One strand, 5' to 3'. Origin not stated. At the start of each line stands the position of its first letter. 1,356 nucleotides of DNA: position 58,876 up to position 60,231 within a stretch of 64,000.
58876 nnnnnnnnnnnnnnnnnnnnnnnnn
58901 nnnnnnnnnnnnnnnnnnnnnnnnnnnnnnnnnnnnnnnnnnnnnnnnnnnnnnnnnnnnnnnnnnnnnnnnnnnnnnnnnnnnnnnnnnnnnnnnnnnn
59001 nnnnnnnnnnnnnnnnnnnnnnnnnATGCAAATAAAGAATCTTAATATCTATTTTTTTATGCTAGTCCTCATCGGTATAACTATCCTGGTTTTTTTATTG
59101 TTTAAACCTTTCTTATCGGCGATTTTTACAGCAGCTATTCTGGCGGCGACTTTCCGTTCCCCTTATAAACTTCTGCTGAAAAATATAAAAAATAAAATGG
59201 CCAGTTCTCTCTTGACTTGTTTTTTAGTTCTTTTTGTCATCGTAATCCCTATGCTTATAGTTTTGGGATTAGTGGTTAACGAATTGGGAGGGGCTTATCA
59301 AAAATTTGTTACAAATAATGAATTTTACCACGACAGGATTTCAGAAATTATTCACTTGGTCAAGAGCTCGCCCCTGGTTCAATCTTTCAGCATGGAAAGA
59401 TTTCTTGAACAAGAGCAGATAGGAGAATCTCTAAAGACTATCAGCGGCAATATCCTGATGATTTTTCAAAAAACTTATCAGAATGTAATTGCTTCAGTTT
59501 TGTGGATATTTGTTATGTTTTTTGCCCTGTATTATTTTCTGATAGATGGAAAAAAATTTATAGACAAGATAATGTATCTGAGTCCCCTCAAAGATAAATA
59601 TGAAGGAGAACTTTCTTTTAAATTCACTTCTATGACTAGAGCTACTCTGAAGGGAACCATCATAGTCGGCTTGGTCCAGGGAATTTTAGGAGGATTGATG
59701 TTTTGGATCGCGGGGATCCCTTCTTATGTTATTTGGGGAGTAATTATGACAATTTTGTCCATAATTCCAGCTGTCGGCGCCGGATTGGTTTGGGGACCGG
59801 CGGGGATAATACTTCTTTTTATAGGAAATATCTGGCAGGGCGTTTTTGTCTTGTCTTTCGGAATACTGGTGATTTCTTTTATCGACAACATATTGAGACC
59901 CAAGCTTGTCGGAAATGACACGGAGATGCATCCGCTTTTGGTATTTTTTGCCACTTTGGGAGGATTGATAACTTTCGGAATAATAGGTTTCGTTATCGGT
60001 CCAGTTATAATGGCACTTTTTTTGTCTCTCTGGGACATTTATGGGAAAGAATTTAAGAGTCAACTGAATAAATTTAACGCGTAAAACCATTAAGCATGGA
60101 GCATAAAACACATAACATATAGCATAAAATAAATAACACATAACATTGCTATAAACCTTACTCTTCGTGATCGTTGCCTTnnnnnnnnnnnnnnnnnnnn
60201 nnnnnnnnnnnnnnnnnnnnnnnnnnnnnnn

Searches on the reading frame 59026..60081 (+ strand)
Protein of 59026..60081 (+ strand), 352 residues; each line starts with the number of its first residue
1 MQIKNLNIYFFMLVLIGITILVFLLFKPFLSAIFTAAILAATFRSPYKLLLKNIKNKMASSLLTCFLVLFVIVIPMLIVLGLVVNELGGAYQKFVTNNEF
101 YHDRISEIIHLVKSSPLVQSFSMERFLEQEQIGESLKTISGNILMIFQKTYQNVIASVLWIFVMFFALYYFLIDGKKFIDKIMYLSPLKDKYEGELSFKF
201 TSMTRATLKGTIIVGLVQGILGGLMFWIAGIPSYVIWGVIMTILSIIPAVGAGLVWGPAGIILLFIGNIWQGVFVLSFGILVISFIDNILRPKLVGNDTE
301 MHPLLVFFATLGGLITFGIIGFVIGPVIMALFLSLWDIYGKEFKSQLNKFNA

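Call 12: search_protein_families(library=pfam, proteins=[window:59026-60081:+])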
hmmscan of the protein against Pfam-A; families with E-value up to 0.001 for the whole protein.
window:59026-60081:+ (352 aa): 1 family
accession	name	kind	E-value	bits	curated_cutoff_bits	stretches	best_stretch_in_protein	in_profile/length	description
PF01594.21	AI-2E_transport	-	1.4e-47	163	34.3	1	13-336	8-323/327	AI-2E family transporter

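Call 17: find_homologous_proteins(query=window:59026-60081:+, max_evalue=1e-30)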
Query window:59026-60081:+ (352 aa): 2182 proteins with E <= 1e-30 among 8000 candidates; the best 120 are listed.
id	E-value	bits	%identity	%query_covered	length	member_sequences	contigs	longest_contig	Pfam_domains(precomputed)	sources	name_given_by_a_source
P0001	1.3e-218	743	100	100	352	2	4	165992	PF01594.23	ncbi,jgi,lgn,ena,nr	ncbi:MAG: AI-2E family transporter [Candidatus Moranbacteria bacterium]|jgi:predicted PurR-regulated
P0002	9.2e-167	573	75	100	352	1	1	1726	PF01594.23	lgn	-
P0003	7.8e-166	570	74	100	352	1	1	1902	PF01594.23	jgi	jgi:predicted PurR-regulated permease PerM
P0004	9.1e-165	566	74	100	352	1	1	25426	PF01594.23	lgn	-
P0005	1.9e-164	565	72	100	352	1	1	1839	PF01594.23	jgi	-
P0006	9.7e-162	556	71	100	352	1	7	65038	PF01594.23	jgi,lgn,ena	-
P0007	7.7e-158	543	72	97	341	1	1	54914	PF01594.23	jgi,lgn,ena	-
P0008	9.8e-158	543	74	97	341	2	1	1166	PF01594.23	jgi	-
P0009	2.8e-155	535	71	97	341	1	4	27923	PF01594.23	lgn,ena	-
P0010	6.7e-155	534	71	96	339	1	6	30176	PF01594.23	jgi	jgi:predicted PurR-regulated permease PerM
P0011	1.4e-146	506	70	95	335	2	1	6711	PF01594.23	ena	-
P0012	2.7e-145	502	64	100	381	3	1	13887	PF01594.23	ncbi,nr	ncbi:MAG TPA: hypothetical protein DEA46_05125 [Candidatus Moranbacteria bacterium]|nr:hypothetical 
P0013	1.3e-143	497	64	100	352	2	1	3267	PF01594.23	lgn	-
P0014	1.5e-143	496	64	100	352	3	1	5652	PF01594.23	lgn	-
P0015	1.8e-143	496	64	100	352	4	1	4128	PF01594.23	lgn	-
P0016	2.0e-143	496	63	100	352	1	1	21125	PF01594.23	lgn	-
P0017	3.1e-143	495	65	100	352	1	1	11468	PF01594.23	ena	-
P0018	5.3e-143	495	67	100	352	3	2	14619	PF01594.23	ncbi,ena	-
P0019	5.3e-142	491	63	100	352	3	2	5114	PF01594.23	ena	-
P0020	5.4e-142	491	64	100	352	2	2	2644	PF01594.23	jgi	-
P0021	8.2e-142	491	63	100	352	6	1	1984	PF01594.23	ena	-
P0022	1.0e-141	490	63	100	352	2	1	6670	PF01594.23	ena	-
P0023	8.5e-141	487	64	100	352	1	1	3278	PF01594.23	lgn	-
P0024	1.0e-140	487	62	100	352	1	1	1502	PF01594.23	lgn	-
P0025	1.5e-140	487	67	97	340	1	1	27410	PF01594.23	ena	-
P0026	2.5e-140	486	63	100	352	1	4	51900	PF01594.23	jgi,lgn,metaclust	metaclust:\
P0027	6.7e-140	484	63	100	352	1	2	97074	PF01594.23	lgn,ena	-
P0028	9.6e-140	484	65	100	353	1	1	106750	PF01594.23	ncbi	-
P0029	1.2e-139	484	63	100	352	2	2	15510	PF01594.23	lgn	-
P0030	1.3e-139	483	63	100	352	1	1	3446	PF01594.23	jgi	jgi:predicted PurR-regulated permease PerM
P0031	3.8e-139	482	67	97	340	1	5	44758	PF01594.23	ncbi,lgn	-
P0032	4.0e-139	482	63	100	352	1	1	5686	PF01594.23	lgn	-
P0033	1.4e-138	480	65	97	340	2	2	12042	PF01594.23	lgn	-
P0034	3.6e-138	479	63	100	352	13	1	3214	PF01594.23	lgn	-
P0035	1.3e-137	477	68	97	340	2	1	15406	PF01594.23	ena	-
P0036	1.4e-137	477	62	100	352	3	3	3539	PF01594.23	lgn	-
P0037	9.9e-137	474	61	100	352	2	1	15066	PF01594.23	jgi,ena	-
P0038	2.0e-133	463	60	100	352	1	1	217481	PF01594.23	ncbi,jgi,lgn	ncbi:MAG: AI-2E family transporter [Parcubacteria group bacterium]|jgi:predicted PurR-regulated perm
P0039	7.3e-131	455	59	100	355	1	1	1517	PF01594.23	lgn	-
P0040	7.8e-129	448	59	100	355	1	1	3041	PF01594.23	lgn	-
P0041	1.1e-128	448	74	76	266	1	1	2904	PF01594.23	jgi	jgi:predicted PurR-regulated permease PerM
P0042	2.5e-128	446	58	100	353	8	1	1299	PF01594.23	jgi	-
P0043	9.9e-127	441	57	100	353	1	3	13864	PF01594.23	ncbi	ncbi:AI-2E family transporter [Patescibacteria group bacterium]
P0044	3.2e-126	439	58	100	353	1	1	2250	PF01594.23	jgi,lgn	-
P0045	6.9e-126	438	58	100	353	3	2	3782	PF01594.23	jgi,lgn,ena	-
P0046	3.3e-125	436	58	100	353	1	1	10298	PF01594.23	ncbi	-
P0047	1.1e-124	434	58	100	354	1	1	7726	PF01594.23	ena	-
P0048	1.8e-123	430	56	100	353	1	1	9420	PF01594.23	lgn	-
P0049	7.1e-123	428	58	100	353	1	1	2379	PF01594.23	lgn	-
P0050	1.3e-122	428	57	100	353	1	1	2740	PF01594.23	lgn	-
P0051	4.3e-121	423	55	100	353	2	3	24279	PF01594.23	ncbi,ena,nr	ncbi:MAG: Uncharacterized protein Athens071425_53 [Parcubacteria group bacterium Athens0714_25]|nr:M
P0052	1.5e-120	421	56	100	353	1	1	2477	PF01594.23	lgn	-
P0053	4.6e-119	416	55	100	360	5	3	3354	PF01594.23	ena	-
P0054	7.6e-119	415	56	100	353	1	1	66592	PF01594.23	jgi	jgi:predicted PurR-regulated permease PerM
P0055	2.2e-117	410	54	100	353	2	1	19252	PF01594.23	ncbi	-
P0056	9.3e-111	389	53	100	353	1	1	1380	PF01594.23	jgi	jgi:predicted PurR-regulated permease PerM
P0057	3.9e-110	387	52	100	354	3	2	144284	PF01594.23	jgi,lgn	jgi:predicted PurR-regulated permease PerM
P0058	5.1e-110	386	50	100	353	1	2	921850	PF01594.23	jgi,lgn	jgi:predicted PurR-regulated permease PerM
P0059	5.4e-110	386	54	100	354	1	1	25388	PF01594.23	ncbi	ncbi:MAG: AI-2E family transporter [bacterium]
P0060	6.3e-110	386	52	100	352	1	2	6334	PF01594.23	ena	-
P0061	1.1e-109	385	52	100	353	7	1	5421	PF01594.23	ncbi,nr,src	ncbi:MAG TPA: AI-2E family transporter [Patescibacteria group bacterium]|nr:AI-2E family transporter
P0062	2.2e-109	384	52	100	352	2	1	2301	PF01594.23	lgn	-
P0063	2.3e-109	384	50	100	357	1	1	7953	PF01594.23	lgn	-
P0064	5.6e-109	383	49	100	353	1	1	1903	PF01594.23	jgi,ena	-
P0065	6.1e-109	383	48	100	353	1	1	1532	PF01594.23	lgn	-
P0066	3.4e-108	380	51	100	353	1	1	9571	PF01594.23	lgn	-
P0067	8.4e-108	379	52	99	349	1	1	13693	PF01594.23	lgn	-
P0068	9.3e-108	379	53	96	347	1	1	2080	PF01594.23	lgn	-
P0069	1.5e-107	378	50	100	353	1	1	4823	PF01594.23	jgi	jgi:predicted PurR-regulated permease PerM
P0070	2.5e-107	377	50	100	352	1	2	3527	PF01594.23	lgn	-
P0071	7.3e-107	376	48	100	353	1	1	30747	PF01594.23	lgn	-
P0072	9.1e-107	375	49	100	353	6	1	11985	PF01594.23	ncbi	-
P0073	1.1e-106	375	50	100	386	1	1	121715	PF01594.23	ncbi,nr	ncbi:MAG: AI-2E family transporter [Candidatus Moranbacteria bacterium]|nr:AI-2E family transporter 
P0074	1.3e-106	375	52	100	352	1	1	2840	PF01594.23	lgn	-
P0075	1.4e-106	375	50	100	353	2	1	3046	PF01594.23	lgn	-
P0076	2.9e-106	374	51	100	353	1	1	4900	PF01594.23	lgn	-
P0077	5.4e-106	373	50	100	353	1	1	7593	PF01594.23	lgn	-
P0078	6.2e-106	373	45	100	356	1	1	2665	PF01594.23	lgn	-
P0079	6.3e-106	373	50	100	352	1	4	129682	PF01594.23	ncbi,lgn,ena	-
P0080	7.4e-106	372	52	100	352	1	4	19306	PF01594.23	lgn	-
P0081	7.7e-106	372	50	100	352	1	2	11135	PF01594.23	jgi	jgi:predicted PurR-regulated permease PerM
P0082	8.3e-106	372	52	100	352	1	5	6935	PF01594.23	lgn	-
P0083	1.0e-105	372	50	100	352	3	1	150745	PF01594.23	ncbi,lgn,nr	ncbi:MAG: AI-2E family transporter [Candidatus Moranbacteria bacterium]|nr:AI-2E family transporter 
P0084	1.0e-105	372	50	98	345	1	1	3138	PF01594.23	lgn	-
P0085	1.2e-105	372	49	100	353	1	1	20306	PF01594.23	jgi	-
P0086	2.4e-105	371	50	100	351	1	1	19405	PF01594.23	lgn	-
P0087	2.9e-105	371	53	99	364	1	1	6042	PF01594.23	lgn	-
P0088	3.0e-105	370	49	100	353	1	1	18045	PF01594.23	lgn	-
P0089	3.1e-105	370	50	100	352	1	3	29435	PF01594.23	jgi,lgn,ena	-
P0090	3.4e-105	370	49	100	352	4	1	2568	PF01594.23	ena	-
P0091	4.7e-105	370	50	98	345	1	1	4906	PF01594.23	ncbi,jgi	-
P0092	4.9e-105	370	48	100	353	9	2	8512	PF01594.23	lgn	-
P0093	4.9e-105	370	48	99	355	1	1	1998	PF01594.23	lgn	-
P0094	5.6e-105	370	51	100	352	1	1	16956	PF01594.23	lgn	-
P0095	6.0e-105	370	50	100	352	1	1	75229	PF01594.23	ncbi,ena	-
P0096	6.0e-105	370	49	100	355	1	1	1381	PF01594.23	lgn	-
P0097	6.1e-105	369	49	100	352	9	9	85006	PF01594.23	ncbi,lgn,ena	-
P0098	7.6e-105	369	49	100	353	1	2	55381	PF01594.23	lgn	-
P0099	1.0e-104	369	50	100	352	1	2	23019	PF01594.23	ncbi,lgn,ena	ncbi:MAG: AI-2E family transporter [Patescibacteria group bacterium]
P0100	1.1e-104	369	46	100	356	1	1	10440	PF01594.23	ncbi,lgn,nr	ncbi:AI-2E family transporter [Patescibacteria group bacterium]|nr:MAG: AI-2E family transporter [Pa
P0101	1.2e-104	369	50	100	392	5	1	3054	PF01594.23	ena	-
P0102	1.2e-104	369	50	100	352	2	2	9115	PF01594.23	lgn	-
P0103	1.3e-104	368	50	100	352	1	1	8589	PF01594.23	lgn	-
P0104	1.4e-104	368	53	99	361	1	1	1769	PF01594.23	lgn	-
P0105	1.6e-104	368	49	100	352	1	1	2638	PF01594.23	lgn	-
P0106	1.8e-104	368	50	96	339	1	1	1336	PF01594.23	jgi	jgi:predicted PurR-regulated permease PerM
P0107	2.1e-104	368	50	100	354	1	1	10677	PF01594.23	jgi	-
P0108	2.1e-104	368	50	100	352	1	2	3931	PF01594.23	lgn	-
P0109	2.5e-104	367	52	100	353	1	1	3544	PF01594.23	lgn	-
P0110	2.5e-104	367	50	100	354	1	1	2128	PF01594.23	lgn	-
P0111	2.7e-104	367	50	100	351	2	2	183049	PF01594.23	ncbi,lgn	-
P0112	3.3e-104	367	51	100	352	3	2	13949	PF01594.23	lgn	-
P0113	3.3e-104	367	49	100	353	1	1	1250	PF01594.23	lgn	-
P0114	3.5e-104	367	50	100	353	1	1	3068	PF01594.23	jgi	jgi:predicted PurR-regulated permease PerM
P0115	3.8e-104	367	50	100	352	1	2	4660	PF01594.23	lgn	-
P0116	3.8e-104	367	58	81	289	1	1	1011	PF01594.23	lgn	-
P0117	4.3e-104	367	51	100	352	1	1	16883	PF01594.23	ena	-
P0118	4.4e-104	367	49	100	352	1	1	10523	PF01594.23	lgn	-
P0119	4.6e-104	367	50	100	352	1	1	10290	PF01594.23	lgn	-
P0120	5.1e-104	366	50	100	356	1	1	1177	PF01594.23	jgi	jgi:predicted PurR-regulated permease PerM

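Call 18: find_encoding_contigs(protein=P0001, flank=3000, max_places=6)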
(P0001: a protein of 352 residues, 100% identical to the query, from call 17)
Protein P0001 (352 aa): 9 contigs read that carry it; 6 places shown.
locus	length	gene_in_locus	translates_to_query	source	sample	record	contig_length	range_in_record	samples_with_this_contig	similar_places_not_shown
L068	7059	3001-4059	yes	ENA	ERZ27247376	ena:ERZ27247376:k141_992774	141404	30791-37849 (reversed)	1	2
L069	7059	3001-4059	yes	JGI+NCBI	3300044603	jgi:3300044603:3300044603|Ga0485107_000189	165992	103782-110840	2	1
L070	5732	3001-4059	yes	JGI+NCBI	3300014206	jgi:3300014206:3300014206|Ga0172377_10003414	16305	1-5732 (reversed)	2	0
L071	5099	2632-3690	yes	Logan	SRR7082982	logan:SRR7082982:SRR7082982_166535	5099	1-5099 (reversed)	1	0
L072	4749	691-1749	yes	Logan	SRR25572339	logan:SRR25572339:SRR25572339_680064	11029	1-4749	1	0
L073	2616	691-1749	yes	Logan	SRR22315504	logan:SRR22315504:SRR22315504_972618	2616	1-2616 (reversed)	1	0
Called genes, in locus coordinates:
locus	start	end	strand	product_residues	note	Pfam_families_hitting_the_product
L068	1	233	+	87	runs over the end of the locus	-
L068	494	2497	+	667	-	PF02518:HATPase_c, PF00204:DNA_gyraseB, PF01751:Toprim, PF00986:DNA_gyraseB_C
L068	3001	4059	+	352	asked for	PF01594:AI-2E_transport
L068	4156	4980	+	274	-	PF01790:LGT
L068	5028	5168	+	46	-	-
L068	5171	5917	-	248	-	PF18912:DZR_2 (faint), PF00156:Pribosyltran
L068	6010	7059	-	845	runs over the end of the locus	PF02861:Clp_N, PF00004:AAA, PF13191:AAA_16 (weak), PF17871:AAA_lid_9, PF00004:AAA, PF07724:AAA_2, PF07728:AAA_5, PF10431:ClpB_D2-small, +8 more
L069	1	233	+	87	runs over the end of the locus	-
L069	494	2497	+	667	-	PF02518:HATPase_c, PF00204:DNA_gyraseB, PF01751:Toprim, PF00986:DNA_gyraseB_C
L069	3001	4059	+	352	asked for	PF01594:AI-2E_transport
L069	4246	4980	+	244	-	PF01790:LGT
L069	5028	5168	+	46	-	-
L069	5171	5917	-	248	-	PF18912:DZR_2 (faint), PF00156:Pribosyltran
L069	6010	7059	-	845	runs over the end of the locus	PF02861:Clp_N, PF00004:AAA, PF13191:AAA_16 (weak), PF17871:AAA_lid_9, PF00004:AAA, PF07724:AAA_2, PF07728:AAA_5, PF10431:ClpB_D2-small, +8 more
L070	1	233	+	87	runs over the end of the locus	-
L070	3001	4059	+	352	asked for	PF01594:AI-2E_transport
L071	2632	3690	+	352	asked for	PF01594:AI-2E_transport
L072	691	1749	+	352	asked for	PF01594:AI-2E_transport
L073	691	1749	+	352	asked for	PF01594:AI-2E_transport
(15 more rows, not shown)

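Call 19: find_encoding_contigs(protein=P0004, flank=3000, max_places=4)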
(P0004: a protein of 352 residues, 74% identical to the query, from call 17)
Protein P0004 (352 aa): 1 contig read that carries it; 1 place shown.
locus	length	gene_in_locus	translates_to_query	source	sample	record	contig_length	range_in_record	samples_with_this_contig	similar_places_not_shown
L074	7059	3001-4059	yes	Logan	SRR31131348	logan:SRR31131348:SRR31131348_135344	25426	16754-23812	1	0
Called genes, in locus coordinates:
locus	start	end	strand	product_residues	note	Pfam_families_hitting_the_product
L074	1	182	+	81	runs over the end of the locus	-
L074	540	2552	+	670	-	PF02518:HATPase_c, PF00204:DNA_gyraseB, PF01751:Toprim, PF00986:DNA_gyraseB_C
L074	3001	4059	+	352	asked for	PF01594:AI-2E_transport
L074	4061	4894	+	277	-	PF01790:LGT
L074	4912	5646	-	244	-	PF18912:DZR_2 (weak), PF00156:Pribosyltran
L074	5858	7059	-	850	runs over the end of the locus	PF02861:Clp_N, PF13191:AAA_16 (weak), PF00004:AAA, PF17871:AAA_lid_9, PF00004:AAA, PF07724:AAA_2, PF07728:AAA_5, PF10431:ClpB_D2-small, +8 more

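Call 20: find_encoding_contigs(protein=P0006, flank=3000, max_places=4)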
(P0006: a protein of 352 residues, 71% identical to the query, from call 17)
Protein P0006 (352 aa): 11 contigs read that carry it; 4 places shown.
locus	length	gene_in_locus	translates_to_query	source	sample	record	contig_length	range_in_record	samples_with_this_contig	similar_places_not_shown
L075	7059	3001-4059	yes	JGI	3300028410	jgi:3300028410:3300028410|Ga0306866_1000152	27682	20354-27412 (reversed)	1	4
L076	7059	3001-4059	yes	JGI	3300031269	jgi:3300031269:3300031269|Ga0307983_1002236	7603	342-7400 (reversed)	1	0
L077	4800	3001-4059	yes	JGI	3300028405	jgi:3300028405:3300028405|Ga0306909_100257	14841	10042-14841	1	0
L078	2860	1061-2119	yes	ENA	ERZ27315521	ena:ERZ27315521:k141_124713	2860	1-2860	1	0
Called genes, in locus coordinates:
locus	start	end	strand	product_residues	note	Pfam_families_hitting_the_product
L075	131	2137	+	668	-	PF02518:HATPase_c, PF00204:DNA_gyraseB, PF01751:Toprim, PF00986:DNA_gyraseB_C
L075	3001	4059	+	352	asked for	PF01594:AI-2E_transport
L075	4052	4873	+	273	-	PF01790:LGT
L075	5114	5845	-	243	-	PF18912:DZR_2, PF00156:Pribosyltran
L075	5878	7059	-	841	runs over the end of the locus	PF02861:Clp_N, PF00004:AAA, PF13191:AAA_16, PF17871:AAA_lid_9, PF00004:AAA, PF07724:AAA_2, PF07728:AAA_5, PF10431:ClpB_D2-small, +8 more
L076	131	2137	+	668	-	PF02518:HATPase_c, PF00204:DNA_gyraseB, PF01751:Toprim, PF00986:DNA_gyraseB_C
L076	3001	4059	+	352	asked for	PF01594:AI-2E_transport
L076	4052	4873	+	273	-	PF01790:LGT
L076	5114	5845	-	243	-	PF18912:DZR_2, PF00156:Pribosyltran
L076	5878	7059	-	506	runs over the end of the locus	?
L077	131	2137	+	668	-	PF02518:HATPase_c, PF00204:DNA_gyraseB, PF01751:Toprim, PF00986:DNA_gyraseB_C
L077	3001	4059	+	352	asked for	PF01594:AI-2E_transport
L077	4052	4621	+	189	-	PF01790:LGT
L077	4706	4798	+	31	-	?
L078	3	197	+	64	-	?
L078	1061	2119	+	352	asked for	PF01594:AI-2E_transport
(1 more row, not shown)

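Call 21: find_encoding_contigs(protein=P0007, flank=3000, max_places=3)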
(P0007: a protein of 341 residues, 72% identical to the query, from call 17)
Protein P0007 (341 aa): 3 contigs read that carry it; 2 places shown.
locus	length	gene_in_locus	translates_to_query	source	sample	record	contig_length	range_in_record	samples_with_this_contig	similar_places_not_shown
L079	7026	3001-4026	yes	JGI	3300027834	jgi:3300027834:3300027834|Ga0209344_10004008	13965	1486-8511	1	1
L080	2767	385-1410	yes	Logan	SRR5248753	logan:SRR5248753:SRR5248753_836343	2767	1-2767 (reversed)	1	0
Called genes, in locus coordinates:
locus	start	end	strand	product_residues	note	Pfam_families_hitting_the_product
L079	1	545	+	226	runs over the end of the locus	PF01966:HD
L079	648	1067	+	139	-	PF00886:Ribosomal_S16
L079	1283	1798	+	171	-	PF00466:Ribosomal_L10, PF27436:RL10_C (faint)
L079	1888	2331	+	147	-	PF16320:Ribosomal_L12_N, PF00542:Ribosomal_L12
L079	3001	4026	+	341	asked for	PF01594:AI-2E_transport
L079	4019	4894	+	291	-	PF01790:LGT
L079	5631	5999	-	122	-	-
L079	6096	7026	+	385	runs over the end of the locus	PF13439:Glyco_transf_4, PF13579:Glyco_trans_4_4 (weak), PF20706:GT4-conflict, PF00534:Glycos_transf_1, PF13692:Glyco_trans_1_4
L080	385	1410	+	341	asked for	PF01594:AI-2E_transport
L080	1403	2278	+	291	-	PF01790:LGT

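Call 22: find_encoding_contigs(protein=P0009, flank=3000, max_places=3)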
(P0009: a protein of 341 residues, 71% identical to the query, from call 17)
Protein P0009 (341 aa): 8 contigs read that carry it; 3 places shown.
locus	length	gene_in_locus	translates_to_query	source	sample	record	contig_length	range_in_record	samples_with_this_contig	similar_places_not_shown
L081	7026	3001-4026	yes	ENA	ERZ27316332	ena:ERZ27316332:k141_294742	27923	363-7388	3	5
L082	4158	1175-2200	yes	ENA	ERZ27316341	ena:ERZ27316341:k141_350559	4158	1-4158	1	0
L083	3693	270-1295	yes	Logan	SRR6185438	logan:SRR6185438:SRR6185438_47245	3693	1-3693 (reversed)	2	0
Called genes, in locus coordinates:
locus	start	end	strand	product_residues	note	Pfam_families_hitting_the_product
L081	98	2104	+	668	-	PF02518:HATPase_c, PF00204:DNA_gyraseB, PF01751:Toprim, PF00986:DNA_gyraseB_C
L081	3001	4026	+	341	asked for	PF01594:AI-2E_transport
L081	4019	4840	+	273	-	PF01790:LGT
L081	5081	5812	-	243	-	PF18912:DZR_2, PF00156:Pribosyltran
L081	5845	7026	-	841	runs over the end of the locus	PF02861:Clp_N, PF00004:AAA, PF13191:AAA_16, PF17871:AAA_lid_9, PF00004:AAA, PF07724:AAA_2, PF07728:AAA_5, PF10431:ClpB_D2-small, +8 more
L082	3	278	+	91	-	?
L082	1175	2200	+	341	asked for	PF01594:AI-2E_transport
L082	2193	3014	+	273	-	PF01790:LGT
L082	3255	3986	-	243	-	PF18912:DZR_2, PF00156:Pribosyltran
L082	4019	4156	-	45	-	?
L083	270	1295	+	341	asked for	PF01594:AI-2E_transport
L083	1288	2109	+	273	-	PF01790:LGT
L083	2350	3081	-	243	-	PF18912:DZR_2, PF00156:Pribosyltran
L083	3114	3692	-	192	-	?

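Call 23: find_encoding_contigs(protein=P0010, flank=3000, max_places=3)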
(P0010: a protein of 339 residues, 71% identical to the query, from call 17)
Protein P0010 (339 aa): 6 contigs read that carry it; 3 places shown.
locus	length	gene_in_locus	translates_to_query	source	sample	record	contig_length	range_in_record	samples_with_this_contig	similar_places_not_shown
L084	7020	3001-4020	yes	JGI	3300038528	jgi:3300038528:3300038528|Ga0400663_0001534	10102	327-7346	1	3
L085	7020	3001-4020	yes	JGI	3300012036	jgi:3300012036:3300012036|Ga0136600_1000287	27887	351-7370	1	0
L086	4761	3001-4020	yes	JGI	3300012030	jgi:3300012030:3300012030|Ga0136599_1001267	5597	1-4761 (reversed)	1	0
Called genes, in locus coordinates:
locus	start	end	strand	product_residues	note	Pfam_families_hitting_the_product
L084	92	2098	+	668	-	PF02518:HATPase_c, PF00204:DNA_gyraseB, PF01751:Toprim, PF00986:DNA_gyraseB_C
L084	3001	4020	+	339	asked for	PF01594:AI-2E_transport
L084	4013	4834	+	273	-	PF01790:LGT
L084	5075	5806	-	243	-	PF18912:DZR_2, PF00156:Pribosyltran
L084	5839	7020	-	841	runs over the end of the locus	PF02861:Clp_N, PF00004:AAA, PF13191:AAA_16, PF17871:AAA_lid_9, PF00004:AAA, PF07724:AAA_2, PF07728:AAA_5, PF10431:ClpB_D2-small, +8 more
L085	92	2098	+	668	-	PF02518:HATPase_c, PF00204:DNA_gyraseB, PF01751:Toprim, PF00986:DNA_gyraseB_C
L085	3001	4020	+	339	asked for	PF01594:AI-2E_transport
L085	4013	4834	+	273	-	PF01790:LGT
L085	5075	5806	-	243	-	PF18912:DZR_2, PF00156:Pribosyltran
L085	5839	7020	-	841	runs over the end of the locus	PF02861:Clp_N, PF00004:AAA, PF13191:AAA_16, PF17871:AAA_lid_9, PF00004:AAA, PF07724:AAA_2, PF07728:AAA_5, PF10431:ClpB_D2-small, +8 more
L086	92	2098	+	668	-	PF02518:HATPase_c, PF00204:DNA_gyraseB, PF01751:Toprim, PF00986:DNA_gyraseB_C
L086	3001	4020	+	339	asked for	PF01594:AI-2E_transport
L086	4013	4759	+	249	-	?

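Call 93: find_encoding_contigs(protein=P0003, flank=2500, max_places=2)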
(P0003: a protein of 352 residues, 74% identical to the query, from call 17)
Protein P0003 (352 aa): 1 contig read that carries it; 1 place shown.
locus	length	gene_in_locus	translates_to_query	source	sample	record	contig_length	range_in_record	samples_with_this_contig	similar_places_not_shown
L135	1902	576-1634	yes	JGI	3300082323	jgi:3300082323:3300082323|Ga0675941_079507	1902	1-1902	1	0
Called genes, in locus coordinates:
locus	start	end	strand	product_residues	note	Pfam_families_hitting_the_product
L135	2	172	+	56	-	?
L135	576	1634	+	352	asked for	PF01594:AI-2E_transport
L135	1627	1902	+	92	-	?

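Call 94: find_encoding_contigs(protein=P0011, flank=2500, max_places=2)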
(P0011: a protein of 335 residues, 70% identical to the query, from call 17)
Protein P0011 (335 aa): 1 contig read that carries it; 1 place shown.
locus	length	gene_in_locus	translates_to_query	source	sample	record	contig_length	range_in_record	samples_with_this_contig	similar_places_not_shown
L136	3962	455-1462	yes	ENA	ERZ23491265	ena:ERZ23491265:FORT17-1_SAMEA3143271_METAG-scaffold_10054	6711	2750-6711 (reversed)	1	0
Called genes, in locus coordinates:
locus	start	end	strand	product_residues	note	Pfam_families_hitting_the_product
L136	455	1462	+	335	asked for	PF01594:AI-2E_transport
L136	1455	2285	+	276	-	PF01790:LGT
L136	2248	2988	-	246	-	PF18912:DZR_2 (weak), PF00156:Pribosyltran (weak)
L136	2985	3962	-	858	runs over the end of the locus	PF02861:Clp_N, PF00004:AAA, PF13191:AAA_16, PF17871:AAA_lid_9, PF00004:AAA, PF07724:AAA_2, PF07728:AAA_5, PF10431:ClpB_D2-small, +8 more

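Call 95: find_encoding_contigs(protein=P0018, flank=2500, max_places=2)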
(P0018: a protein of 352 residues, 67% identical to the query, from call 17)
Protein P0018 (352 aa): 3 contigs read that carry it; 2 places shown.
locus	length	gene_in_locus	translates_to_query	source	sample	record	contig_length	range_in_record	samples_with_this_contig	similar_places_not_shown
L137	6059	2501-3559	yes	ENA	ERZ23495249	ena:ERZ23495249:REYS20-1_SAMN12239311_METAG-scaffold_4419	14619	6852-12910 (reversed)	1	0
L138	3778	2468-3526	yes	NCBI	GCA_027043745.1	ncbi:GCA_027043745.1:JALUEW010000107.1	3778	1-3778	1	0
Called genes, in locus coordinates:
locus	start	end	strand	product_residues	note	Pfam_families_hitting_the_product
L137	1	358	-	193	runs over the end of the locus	PF01195:Pept_tRNA_hydro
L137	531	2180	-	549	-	PF03816:LytR_cpsA_psr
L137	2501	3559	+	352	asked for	PF01594:AI-2E_transport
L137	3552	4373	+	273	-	PF01790:LGT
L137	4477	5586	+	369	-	PF00226:DnaJ, PF01556:DnaJ_C, PF00684:DnaJ_CXXCXGXG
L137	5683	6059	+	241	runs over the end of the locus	PF00929:RNase_T, PF01612:DNA_pol_A_exo1, PF20600:ExoX-like_C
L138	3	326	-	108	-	?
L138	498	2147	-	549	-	PF03816:LytR_cpsA_psr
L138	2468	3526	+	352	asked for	PF01594:AI-2E_transport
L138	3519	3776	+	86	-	?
